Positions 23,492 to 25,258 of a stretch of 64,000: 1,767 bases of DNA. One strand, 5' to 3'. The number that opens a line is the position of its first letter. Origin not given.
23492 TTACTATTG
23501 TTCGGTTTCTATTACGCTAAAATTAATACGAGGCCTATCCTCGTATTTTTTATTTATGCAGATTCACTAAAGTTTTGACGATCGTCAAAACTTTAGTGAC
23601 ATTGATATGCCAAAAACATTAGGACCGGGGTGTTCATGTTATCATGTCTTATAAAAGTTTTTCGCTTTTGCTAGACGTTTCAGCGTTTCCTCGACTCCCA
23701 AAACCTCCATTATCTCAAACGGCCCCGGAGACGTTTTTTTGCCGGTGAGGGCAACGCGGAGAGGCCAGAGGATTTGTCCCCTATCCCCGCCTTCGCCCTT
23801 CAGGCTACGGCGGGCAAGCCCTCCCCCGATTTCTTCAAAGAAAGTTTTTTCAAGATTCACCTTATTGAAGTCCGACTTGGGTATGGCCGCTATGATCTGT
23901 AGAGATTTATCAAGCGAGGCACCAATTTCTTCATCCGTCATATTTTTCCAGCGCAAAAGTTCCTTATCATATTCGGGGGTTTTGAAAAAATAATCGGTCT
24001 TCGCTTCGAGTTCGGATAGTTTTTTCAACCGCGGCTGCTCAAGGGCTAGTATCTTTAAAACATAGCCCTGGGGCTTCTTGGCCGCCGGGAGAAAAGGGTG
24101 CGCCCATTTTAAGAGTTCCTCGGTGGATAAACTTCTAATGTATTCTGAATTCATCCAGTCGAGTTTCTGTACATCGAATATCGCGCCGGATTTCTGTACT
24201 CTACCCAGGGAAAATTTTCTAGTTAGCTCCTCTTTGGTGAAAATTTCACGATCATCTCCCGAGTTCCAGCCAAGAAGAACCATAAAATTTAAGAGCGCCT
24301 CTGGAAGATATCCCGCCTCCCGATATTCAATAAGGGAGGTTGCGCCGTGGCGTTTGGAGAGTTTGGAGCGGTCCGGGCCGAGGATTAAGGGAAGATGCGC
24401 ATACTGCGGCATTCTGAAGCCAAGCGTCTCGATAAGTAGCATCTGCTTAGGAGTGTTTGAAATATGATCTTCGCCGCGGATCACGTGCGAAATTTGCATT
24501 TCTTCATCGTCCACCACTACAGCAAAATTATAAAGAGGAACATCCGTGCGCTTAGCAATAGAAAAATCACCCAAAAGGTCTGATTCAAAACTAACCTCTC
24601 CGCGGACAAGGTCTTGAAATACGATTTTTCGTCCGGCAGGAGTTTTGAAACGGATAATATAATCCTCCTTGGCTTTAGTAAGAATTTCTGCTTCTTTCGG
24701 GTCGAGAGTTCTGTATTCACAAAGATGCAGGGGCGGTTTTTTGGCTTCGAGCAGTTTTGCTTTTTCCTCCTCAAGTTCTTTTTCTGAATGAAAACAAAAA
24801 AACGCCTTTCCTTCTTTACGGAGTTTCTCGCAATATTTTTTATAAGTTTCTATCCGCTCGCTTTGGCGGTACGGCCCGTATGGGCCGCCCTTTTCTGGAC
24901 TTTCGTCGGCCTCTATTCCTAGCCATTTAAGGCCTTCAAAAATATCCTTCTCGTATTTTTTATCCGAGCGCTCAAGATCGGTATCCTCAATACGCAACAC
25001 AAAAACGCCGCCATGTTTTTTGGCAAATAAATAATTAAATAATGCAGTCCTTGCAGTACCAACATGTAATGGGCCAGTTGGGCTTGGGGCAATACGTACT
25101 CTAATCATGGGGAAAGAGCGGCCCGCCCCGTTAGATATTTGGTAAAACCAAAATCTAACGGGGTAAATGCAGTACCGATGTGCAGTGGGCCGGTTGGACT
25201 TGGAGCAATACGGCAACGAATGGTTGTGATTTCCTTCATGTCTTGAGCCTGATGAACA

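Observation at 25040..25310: gltX leader: tandemly duplicated N-terminal 'HIGH-motif' mimic uORF translationally coupled (ATGA) to gltX, separated by a hairpin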

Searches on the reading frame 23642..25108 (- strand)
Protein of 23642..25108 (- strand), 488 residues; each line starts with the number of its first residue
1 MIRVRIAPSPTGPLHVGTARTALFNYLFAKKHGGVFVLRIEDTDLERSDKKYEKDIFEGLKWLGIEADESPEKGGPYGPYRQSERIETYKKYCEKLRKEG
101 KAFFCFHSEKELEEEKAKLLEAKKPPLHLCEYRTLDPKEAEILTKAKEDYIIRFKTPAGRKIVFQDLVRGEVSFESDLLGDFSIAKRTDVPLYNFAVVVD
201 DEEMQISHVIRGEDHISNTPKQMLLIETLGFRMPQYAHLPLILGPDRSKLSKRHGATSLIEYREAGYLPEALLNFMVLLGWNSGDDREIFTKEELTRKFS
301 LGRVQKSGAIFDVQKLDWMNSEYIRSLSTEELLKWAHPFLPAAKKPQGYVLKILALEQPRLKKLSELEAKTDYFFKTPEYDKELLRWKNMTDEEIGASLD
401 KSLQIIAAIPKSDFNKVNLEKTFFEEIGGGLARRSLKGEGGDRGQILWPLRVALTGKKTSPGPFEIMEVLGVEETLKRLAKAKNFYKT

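Call 8: find_encoding_contigs(protein=window:23642-25108:-, flank=10000, max_places=10)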
Protein window:23642-25108:- (488 aa): no gene with exactly this product is on record in the collection.

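Call 10: find_homologous_proteins(query=window:23642-25108:-, max_evalue=1e-30)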
Query window:23642-25108:- (488 aa): 8000 proteins with E <= 1e-30 among 8000 candidates; the best 120 are listed.
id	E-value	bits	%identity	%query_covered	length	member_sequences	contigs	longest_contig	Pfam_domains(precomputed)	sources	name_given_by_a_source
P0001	1.0e-240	818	76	99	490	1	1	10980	PF19269.5,PF00749.28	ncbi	-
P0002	1.2e-239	814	75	99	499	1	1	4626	PF19269.5,PF00749.28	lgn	-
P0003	1.6e-233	794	73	99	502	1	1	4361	PF19269.5,PF00749.28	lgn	-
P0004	8.2e-233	792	72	99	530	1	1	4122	PF19269.5,PF00749.28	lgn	-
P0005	1.7e-228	777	73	99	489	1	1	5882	PF19269.5,PF00749.28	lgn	-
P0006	5.1e-228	776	72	99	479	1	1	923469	PF19269.5,PF00749.28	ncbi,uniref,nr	ncbi:MAG: glutamate--tRNA ligase [Candidatus Sungiibacteriota bacterium]|uniref:Glutamate--tRNA liga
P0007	7.2e-228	775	71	99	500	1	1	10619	PF19269.5,PF00749.28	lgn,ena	-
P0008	3.2e-227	773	70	100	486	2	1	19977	PF19269.5,PF00749.28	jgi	-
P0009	6.4e-227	772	73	99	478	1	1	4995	PF19269.5,PF00749.28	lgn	-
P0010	1.1e-226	772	70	99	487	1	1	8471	PF19269.5,PF00749.28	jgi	-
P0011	1.6e-226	771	71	99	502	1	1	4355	PF19269.5,PF00749.28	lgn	-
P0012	1.0e-223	762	69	99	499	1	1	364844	PF19269.5,PF00749.28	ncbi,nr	ncbi:MAG: glutamate--tRNA ligase [Candidatus Sungbacteria bacterium]|nr:glutamate--tRNA ligase [Cand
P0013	1.9e-222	758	71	99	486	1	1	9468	PF19269.5,PF00749.28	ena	-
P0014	1.9e-221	754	70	99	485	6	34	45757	PF19269.5,PF00749.28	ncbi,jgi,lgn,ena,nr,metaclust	ncbi:MAG: Glutamate-tRNA ligase [Parcubacteria group bacterium GW2011_GWA2_45_30]|nr:MAG: Glutamate-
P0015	5.9e-221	753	70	99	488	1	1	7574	PF19269.5,PF00749.28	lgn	-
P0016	6.4e-221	752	69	99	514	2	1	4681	PF19269.5,PF00749.28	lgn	-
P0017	2.2e-219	747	68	99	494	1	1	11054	PF19269.5,PF00749.28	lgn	-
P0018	2.2e-218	744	67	99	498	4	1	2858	PF19269.5,PF00749.28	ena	-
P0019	6.5e-218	743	69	99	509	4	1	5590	PF19269.5,PF00749.28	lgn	-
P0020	1.2e-217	742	69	99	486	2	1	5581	PF19269.5,PF00749.28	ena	-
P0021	2.8e-217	740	67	100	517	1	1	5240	PF19269.5,PF00749.28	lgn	-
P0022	5.7e-217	739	69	99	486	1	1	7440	PF19269.5,PF00749.28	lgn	-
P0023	1.0e-216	739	69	99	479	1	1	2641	PF19269.5,PF00749.28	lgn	-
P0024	1.1e-216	738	68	99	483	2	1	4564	PF19269.5,PF00749.28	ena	-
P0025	2.2e-216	737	69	100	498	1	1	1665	PF19269.5,PF00749.28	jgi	jgi:glutamyl-tRNA synthetase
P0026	1.4e-215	735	68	99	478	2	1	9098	PF19269.5,PF00749.28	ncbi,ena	-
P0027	2.9e-215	734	70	99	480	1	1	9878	PF19269.5,PF00749.28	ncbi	-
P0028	4.0e-215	733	67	100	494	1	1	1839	PF19269.5,PF00749.28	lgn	-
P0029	1.2e-214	732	68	99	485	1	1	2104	PF19269.5,PF00749.28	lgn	-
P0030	1.9e-214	731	73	92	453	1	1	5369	PF19269.5,PF00749.28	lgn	-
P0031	8.0e-214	729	67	99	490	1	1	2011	PF19269.5,PF00749.28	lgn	-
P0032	3.9e-213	727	68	99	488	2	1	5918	PF19269.5,PF00749.28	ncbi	-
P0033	4.9e-213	726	68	99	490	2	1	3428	PF19269.5,PF00749.28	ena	-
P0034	1.8e-212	725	68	99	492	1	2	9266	PF19269.5,PF00749.28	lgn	-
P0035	3.5e-212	724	67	99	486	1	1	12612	PF19269.5,PF00749.28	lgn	-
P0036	4.7e-212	723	66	99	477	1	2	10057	PF19269.5,PF00749.28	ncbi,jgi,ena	-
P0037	1.0e-211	722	68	99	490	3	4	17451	PF19269.5,PF00749.28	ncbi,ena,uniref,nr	ncbi:MAG: glutamate--tRNA ligase [Candidatus Sungbacteria bacterium RIFCSPHIGHO2_02_FULL_47_11]|unir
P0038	1.1e-211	722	68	99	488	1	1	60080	PF19269.5,PF00749.28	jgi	jgi:glutamyl-tRNA synthetase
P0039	2.6e-211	721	67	99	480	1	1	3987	PF19269.5,PF00749.28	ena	-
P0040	2.7e-211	721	64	99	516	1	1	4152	PF19269.5,PF00749.28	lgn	-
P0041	1.7e-210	718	74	91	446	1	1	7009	PF19269.5,PF00749.28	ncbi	-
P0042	1.8e-210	718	67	99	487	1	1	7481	PF19269.5,PF00749.28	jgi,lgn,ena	-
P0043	6.1e-210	716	66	99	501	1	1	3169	PF19269.5,PF00749.28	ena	-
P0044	9.5e-210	716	68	98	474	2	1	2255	PF19269.5,PF00749.28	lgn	-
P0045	7.5e-208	709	67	98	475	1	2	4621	PF19269.5,PF00749.28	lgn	-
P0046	7.7e-208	709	67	98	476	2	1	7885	PF19269.5,PF00749.28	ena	-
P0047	2.1e-207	708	68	100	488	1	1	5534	PF19269.5,PF00749.28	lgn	-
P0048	1.1e-206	705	65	99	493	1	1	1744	PF19269.5,PF00749.28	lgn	-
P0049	1.2e-206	705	67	98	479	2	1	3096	PF19269.5,PF00749.28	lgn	-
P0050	2.2e-206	705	66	99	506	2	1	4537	PF19269.5,PF00749.28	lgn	-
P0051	7.8e-206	703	66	96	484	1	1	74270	PF19269.5,PF00749.28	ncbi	-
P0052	2.0e-205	701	66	98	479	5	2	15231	PF19269.5,PF00749.28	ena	-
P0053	2.2e-205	701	65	99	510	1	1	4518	PF19269.5,PF00749.28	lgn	-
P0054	8.1e-205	699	65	99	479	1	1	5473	PF19269.5,PF00749.28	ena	-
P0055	8.3e-205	699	64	99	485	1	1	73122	PF19269.5,PF00749.28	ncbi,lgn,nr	ncbi:MAG: glutamate--tRNA ligase [Candidatus Sungbacteria bacterium]|nr:glutamate--tRNA ligase [Cand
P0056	1.2e-204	699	66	100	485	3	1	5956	PF19269.5,PF00749.28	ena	-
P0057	1.2e-204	699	65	99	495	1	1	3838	PF19269.5,PF00749.28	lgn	-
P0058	1.9e-204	698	64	99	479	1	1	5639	PF19269.5,PF00749.28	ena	-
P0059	3.6e-204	697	66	98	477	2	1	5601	PF19269.5,PF00749.28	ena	-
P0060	5.2e-204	697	65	99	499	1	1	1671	PF19269.5,PF00749.28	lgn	-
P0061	7.7e-204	696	66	99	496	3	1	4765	PF19269.5,PF00749.28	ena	-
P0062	8.6e-204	696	65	98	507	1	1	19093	PF19269.5,PF00749.28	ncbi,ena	-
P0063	9.2e-204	696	66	99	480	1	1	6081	PF19269.5,PF00749.28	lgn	-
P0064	2.1e-203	695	64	99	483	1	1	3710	PF19269.5,PF00749.28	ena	-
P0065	2.7e-203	694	64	99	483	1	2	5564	PF19269.5,PF00749.28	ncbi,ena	-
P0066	3.6e-203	694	65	99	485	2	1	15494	PF19269.5,PF00749.28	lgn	-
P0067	4.1e-203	694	66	99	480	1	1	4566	PF19269.5,PF00749.28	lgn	-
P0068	7.9e-203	693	66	99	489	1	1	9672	PF19269.5,PF00749.28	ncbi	-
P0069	8.5e-203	693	65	99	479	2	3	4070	PF19269.5,PF00749.28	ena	-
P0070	8.7e-203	693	64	99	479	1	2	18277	PF19269.5,PF00749.28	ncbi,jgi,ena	-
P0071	1.9e-202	692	66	99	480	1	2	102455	PF19269.5,PF00749.28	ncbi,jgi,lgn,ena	-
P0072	3.0e-202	691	65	99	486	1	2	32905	PF19269.5,PF00749.28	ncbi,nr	ncbi:MAG: glutamate--tRNA ligase [bacterium]|nr:glutamate--tRNA ligase [bacterium] MDZ4260681.1 glut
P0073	1.2e-201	689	64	99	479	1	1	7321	PF19269.5,PF00749.28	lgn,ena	-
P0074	1.3e-201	689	65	98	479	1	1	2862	PF19269.5,PF00749.28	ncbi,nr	ncbi:MAG: nondiscriminating glutamyl-tRNA synthetase [Parcubacteria group bacterium Greene0714_36]|n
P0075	1.8e-201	688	65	99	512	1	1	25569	PF19269.5,PF00749.28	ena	-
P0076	2.6e-201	688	64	99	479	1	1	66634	PF19269.5,PF00749.28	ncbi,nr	ncbi:MAG: glutamate--tRNA ligase [bacterium]|nr:glutamate--tRNA ligase [bacterium]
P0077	4.2e-201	687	64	99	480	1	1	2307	PF19269.5,PF00749.28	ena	-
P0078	1.7e-200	685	65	99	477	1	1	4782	PF19269.5,PF00749.28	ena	-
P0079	1.7e-200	685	65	99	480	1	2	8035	PF19269.5,PF00749.28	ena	-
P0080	2.3e-200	685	64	99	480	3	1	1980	PF19269.5,PF00749.28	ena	-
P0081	2.9e-200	684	63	98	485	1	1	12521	PF19269.5,PF00749.28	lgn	-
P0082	3.0e-200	684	62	99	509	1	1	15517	PF19269.5,PF00749.28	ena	-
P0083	8.4e-200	683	64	99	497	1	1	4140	PF19269.5,PF00749.28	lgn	-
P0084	1.0e-199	683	63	99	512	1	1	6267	PF19269.5,PF00749.28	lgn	-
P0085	1.0e-199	683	65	99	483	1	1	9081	PF19269.5,PF00749.28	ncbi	-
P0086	1.2e-199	682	64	100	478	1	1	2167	PF19269.5,PF00749.28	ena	-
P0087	1.3e-199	682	63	100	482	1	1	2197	PF19269.5,PF00749.28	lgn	-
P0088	2.4e-199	681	63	99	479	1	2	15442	PF19269.5,PF00749.28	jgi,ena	-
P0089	2.4e-199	681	64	99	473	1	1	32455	PF19269.5,PF00749.28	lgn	-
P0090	4.0e-199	681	63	99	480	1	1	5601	PF19269.5,PF00749.28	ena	-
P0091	1.1e-198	679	64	99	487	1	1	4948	PF19269.5,PF00749.28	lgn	-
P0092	1.4e-198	679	65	99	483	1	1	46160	PF19269.5,PF00749.28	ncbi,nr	ncbi:MAG: glutamate--tRNA ligase [bacterium]|nr:glutamate--tRNA ligase [bacterium]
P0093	2.0e-198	678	63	99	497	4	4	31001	PF19269.5,PF00749.28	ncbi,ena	-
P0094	2.2e-198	678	64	98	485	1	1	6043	PF19269.5,PF00749.28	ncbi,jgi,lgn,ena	-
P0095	4.4e-198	677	63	99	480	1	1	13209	PF19269.5,PF00749.28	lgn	-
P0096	5.4e-198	677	60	99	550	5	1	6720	PF19269.5,PF00749.28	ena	-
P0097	6.0e-198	677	63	99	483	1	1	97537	PF19269.5,PF00749.28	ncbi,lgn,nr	ncbi:MAG: glutamate--tRNA ligase [Candidatus Sungbacteria bacterium]|nr:glutamate--tRNA ligase [Cand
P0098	1.0e-197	676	65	98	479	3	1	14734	PF19269.5,PF00749.28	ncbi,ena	ncbi:MAG: glutamate--tRNA ligase [Patescibacteria group bacterium]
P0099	3.0e-197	674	64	99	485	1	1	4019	PF19269.5,PF00749.28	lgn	-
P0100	1.6e-196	672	63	99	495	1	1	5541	PF19269.5,PF00749.28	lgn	-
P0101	1.8e-196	672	64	99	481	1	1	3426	PF19269.5,PF00749.28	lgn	-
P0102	2.1e-196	672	64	99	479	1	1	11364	PF19269.5,PF00749.28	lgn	-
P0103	7.1e-196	670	74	82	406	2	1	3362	PF00749.28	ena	-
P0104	9.6e-196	669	62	99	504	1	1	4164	PF19269.5,PF00749.28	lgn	-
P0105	1.3e-195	669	64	100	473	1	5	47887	PF19269.5,PF00749.28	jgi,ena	-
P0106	1.6e-195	669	62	99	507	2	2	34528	PF19269.5,PF00749.28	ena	-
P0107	2.0e-195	668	64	99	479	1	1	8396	PF19269.5,PF00749.28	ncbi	-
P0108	2.8e-195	668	63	97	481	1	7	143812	PF19269.5,PF00749.28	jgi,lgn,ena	jgi:glutamyl-tRNA synthetase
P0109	4.6e-195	667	62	99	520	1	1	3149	PF19269.5,PF00749.28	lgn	-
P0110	6.8e-195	667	62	99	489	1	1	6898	PF19269.5,PF00749.28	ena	-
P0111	8.1e-195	666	63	99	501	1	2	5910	PF19269.5,PF00749.28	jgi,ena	-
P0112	1.3e-194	666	61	98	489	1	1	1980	PF19269.5,PF00749.28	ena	-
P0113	1.4e-194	666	64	99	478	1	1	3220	PF19269.5,PF00749.28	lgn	-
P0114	4.5e-194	664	61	100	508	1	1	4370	PF19269.5,PF00749.28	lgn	-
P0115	2.1e-192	658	63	99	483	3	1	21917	PF19269.5,PF00749.28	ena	-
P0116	2.2e-192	658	62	99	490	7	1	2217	PF19269.5,PF00749.28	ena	-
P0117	3.0e-192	658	61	99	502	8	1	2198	PF19269.5,PF00749.28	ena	-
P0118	8.3e-192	656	60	99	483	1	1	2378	PF19269.5,PF00749.28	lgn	-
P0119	3.2e-191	655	62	99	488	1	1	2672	PF19269.5,PF00749.28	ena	-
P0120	3.5e-191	654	63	99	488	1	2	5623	PF19269.5,PF00749.28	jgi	jgi:nondiscriminating glutamyl-tRNA synthetase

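Call 13: find_encoding_contigs(protein=P0004, flank=5000)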
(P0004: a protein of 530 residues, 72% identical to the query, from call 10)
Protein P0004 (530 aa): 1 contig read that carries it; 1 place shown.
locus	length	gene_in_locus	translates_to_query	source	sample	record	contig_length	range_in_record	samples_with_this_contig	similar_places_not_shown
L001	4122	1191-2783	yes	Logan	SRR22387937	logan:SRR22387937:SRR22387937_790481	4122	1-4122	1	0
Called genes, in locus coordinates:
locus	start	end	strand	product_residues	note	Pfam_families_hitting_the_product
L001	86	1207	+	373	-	PF03033:Glyco_transf_28, PF04101:Glyco_tran_28_C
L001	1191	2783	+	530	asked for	PF00749:tRNA-synt_1c, PF19269:Anticodon_2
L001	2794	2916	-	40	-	-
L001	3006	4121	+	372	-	?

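Call 15: find_related_loci(query=window:23642-25108:-, collection=genome_contigs, flank=2500)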
Query window:23642-25108:- (488 aa) in genome_contigs; peptide patterns used: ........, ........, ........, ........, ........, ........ (x = any residue, [..] = any of these).
163 stretches matched a pattern; 57 encode a relative of the query (tblastn E <= 1e-3); 57 distinct loci.
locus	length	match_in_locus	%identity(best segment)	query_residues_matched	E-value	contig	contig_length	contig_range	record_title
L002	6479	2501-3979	69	2-484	0e+0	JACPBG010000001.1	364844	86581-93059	MAG: Candidatus Sungiibacteriota bacterium isolate NC_groundwater_251_Ag_S-0.2um_45_46 S5_GD2017_2_S2_scaffold_61, whole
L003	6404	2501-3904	67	1-482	0e+0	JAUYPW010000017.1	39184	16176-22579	MAG: bacterium isolate C4_metabat.bin.59 C4_k141_207275, whole genome shotgun sequence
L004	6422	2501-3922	65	2-483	0e+0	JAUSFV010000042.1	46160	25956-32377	MAG: bacterium isolate E14_maxbin.402 E14_k141_1786468, whole genome shotgun sequence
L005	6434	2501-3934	64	2-483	0e+0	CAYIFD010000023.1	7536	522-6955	MAG TPA_asm: uncultured Candidatus Saccharibacteria bacterium isolate ERP119705_co1_800 genome assembly, contig: NODE_15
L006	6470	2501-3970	56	3-483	1e-176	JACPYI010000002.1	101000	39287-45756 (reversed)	MAG: Candidatus Sungiibacteriota bacterium isolate NC_groundwater_859_Pr1_B-0.1um_51_34 Montesol18_Bp1_scaffold_3223, wh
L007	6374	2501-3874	55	2-485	8e-168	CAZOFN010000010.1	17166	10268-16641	MAG TPA_asm: uncultured Candidatus Saccharibacteria bacterium isolate SRP269290_co3_860 genome assembly, contig: NODE_35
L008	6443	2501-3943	53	2-482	5e-159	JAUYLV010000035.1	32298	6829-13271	MAG: bacterium isolate C24_metabat.bin.54 C24_k141_189450, whole genome shotgun sequence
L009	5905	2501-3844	55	2-482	6e-157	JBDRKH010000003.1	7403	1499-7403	MAG: Patescibacteria group bacterium isolate MEGAHIT-group-1.699 k141_10640615, whole genome shotgun sequence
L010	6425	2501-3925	51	2-482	5e-156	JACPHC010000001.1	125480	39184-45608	MAG: Parcubacteria group bacterium isolate NC_groundwater_404_Ag_B-0.1um_40_17 GD18-4_B1_scaffold_281646, whole genome s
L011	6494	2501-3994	50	2-485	1e-154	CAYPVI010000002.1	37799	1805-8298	MAG TPA_asm: uncultured Candidatus Saccharibacteria bacterium isolate binchicken_co100_411 genome assembly, contig: NODE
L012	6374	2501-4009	50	1-487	9e-154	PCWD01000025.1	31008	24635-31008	MAG: Parcubacteria group bacterium CG11_big_fil_rev_8_21_14_0_20_39_14 CG11_8_21_14_0.20_scaffold_2212_c, whole genome s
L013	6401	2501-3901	51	2-482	1e-152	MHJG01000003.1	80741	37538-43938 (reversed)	MAG: Candidatus Harrisonbacteria bacterium RIFCSPHIGHO2_02_FULL_42_16 rifcsphigho2_02_scaffold_2071, whole genome shotgu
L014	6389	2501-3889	49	2-487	1e-149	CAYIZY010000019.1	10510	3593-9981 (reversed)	MAG TPA_asm: uncultured Candidatus Saccharibacteria bacterium isolate ERP119705_co9_47 genome assembly, contig: NODE_851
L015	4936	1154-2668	46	2-482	3e-143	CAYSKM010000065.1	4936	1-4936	MAG TPA_asm: uncultured Candidatus Saccharibacteria bacterium isolate SRP192927_co5_965 genome assembly, contig: NODE_38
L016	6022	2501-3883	49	3-482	1e-140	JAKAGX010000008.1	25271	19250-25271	MAG: bacterium isolate WY2.bin70 NODE_2551_length_25271_cov_1.868159, whole genome shotgun sequence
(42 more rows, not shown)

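Call 17: find_encoding_contigs(protein=P0030, flank=3000, max_places=3)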
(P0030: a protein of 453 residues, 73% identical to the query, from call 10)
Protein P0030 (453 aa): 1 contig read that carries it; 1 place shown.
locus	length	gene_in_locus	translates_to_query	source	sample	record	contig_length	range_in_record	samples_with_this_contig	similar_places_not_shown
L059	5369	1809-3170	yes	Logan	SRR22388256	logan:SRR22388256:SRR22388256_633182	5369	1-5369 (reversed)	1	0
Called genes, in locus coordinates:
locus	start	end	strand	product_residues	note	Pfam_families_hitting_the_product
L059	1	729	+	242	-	?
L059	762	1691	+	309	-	-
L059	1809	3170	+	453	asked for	PF00749:tRNA-synt_1c, PF19269:Anticodon_2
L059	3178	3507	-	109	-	-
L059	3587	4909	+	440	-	PF01551:Peptidase_M23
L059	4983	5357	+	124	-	-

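Call 18: find_encoding_contigs(protein=P0041, flank=3000, max_places=3)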
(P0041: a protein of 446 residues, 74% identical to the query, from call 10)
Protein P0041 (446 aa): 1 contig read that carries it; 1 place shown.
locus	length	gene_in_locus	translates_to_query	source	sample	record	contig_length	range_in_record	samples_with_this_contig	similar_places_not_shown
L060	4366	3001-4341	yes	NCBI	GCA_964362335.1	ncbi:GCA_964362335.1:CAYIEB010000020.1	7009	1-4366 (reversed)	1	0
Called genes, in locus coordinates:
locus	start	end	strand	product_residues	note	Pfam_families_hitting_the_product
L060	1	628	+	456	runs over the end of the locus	PF21799:MurD-like_N, PF08245:Mur_ligase_M, PF02875:Mur_ligase_C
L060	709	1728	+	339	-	PF01098:FTSW_RODA_SPOVE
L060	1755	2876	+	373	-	PF03033:Glyco_transf_28, PF04101:Glyco_tran_28_C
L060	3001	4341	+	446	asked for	PF00749:tRNA-synt_1c, PF19269:Anticodon_2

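Call 19: find_encoding_contigs(protein=P0001, flank=3000, max_places=3)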
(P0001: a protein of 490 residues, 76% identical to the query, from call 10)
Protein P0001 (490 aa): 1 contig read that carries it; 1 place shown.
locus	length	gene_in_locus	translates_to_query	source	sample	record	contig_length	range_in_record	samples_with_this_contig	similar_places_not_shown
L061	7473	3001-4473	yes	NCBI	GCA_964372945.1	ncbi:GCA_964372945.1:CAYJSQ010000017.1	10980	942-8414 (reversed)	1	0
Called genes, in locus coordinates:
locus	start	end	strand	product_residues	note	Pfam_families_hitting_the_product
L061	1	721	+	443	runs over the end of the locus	PF21799:MurD-like_N, PF08245:Mur_ligase_M, PF02875:Mur_ligase_C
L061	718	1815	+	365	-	PF01098:FTSW_RODA_SPOVE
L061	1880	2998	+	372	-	PF03033:Glyco_transf_28, PF04101:Glyco_tran_28_C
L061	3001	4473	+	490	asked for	PF00749:tRNA-synt_1c, PF19269:Anticodon_2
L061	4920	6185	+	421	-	PF01551:Peptidase_M23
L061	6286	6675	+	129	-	-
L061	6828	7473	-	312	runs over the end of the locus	PF02899:Phage_int_SAM_1, PF13102:Phage_int_SAM_5 (weak), PF00589:Phage_integrase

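Call 20: find_encoding_contigs(protein=P0003, flank=3000, max_places=3)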
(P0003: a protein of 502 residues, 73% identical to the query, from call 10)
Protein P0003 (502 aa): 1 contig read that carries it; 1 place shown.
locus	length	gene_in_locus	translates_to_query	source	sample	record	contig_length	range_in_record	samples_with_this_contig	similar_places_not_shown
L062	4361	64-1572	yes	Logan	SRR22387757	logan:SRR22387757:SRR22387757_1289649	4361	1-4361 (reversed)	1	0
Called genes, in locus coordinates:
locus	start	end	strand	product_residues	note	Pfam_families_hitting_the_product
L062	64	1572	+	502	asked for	PF00749:tRNA-synt_1c, PF19269:Anticodon_2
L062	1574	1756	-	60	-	-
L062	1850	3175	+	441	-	PF01551:Peptidase_M23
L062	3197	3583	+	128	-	-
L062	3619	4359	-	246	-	?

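Call 27: find_related_loci(query=window:23642-25108:-, collection=metagenome_contigs, flank=2500)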
Query window:23642-25108:- (488 aa) in metagenome_contigs; peptide patterns used: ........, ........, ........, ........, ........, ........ (x = any residue, [..] = any of these).
233 stretches matched a pattern; 64 encode a relative of the query (tblastn E <= 1e-3); 64 distinct loci.
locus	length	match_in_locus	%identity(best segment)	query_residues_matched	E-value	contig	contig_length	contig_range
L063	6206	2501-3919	68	1-483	0e+0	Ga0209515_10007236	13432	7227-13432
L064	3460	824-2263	69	2-483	0e+0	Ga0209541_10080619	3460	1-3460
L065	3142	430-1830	64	2-487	0e+0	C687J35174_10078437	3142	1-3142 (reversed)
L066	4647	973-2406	64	2-483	0e+0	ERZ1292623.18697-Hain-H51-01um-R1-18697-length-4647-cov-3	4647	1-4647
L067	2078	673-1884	70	1-385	0e+0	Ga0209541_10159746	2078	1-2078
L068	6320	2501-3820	60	2-482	3e-177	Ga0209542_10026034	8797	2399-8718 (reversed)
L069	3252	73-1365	57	2-487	5e-179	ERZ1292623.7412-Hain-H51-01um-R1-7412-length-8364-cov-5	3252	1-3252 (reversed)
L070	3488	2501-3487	78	2-330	2e-172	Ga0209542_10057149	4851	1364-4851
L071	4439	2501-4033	52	2-483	2e-166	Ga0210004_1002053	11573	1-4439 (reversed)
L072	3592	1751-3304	51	1-475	5e-169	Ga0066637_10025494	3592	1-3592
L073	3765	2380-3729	54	2-484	1e-165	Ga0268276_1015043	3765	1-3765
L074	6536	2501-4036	52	1-482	4e-158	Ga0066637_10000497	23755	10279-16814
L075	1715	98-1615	52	2-486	8e-172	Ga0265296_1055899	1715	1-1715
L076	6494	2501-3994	50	2-485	3e-157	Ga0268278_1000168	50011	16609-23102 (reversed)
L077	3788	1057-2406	54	2-484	1e-161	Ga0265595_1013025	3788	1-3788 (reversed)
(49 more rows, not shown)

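Call 36: find_encoding_contigs(protein=P0013, flank=1500, max_places=2)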
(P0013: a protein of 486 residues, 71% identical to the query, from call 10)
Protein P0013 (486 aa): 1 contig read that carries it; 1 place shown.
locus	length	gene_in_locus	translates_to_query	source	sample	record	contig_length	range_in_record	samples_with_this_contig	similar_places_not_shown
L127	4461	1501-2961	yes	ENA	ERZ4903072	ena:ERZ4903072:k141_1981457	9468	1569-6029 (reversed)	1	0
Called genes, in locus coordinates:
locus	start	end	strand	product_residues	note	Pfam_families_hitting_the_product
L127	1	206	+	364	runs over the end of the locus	PF01098:FTSW_RODA_SPOVE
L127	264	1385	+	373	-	PF03033:Glyco_transf_28, PF04101:Glyco_tran_28_C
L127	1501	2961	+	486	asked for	PF00749:tRNA-synt_1c, PF19269:Anticodon_2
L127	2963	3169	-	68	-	-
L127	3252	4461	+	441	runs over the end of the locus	PF01551:Peptidase_M23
